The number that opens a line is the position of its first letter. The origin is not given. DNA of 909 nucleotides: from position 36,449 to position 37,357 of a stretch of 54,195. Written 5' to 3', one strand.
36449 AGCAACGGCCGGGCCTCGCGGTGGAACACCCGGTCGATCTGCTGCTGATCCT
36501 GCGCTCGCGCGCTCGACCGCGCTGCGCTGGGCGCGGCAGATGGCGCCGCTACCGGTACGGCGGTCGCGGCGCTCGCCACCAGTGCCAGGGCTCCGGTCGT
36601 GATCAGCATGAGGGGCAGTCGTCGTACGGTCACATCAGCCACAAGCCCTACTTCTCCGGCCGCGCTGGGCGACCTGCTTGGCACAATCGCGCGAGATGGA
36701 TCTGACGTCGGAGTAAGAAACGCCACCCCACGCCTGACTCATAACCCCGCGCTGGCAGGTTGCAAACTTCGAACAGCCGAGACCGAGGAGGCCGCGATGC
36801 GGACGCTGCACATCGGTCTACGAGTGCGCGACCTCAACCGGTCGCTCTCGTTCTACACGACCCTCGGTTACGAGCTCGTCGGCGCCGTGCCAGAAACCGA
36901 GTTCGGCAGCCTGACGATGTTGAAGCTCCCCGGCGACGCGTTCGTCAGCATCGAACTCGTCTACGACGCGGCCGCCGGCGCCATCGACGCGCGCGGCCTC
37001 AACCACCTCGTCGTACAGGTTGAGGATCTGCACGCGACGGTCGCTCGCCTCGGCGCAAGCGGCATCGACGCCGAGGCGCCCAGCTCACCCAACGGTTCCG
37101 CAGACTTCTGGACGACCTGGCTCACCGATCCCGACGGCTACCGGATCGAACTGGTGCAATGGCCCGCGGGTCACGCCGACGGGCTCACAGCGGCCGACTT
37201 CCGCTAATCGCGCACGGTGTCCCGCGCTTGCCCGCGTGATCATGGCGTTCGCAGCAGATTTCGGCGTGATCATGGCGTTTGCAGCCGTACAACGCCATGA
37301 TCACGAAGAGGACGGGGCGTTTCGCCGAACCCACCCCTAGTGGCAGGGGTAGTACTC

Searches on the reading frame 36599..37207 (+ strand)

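Call 73: search_protein_families(library=pfam, proteins=[window:36599-37207:+], max_evalue=0.001)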
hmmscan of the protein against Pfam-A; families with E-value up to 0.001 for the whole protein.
window:36599-37207:+ (202 aa): 5 families
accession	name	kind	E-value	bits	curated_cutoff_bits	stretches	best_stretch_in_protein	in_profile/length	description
PF00903.31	Glyoxalase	-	1.6e-14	54.8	20.6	1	70-185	3-121/121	Glyoxalase/Bleomycin resistance protein/Dioxygenase superfamily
PF13669.12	Glyoxalase_4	-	4.6e-09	37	27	1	71-158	2-93/109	Glyoxalase/Bleomycin resistance protein/Dioxygenase superfamily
PF13468.12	Glyoxalase_3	-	5.8e-05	23.7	25.1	1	71-191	3-140/176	Glyoxalase-like domain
PF18029.7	Glyoxalase_6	-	0.00011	23.3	23.6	0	135-185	60-105/106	Glyoxalase-like domain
PF22677.2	Ble-like_N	-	0.00036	20.6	24.5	1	68-99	1-32/41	Bleomycin resistance protein-like N-terminal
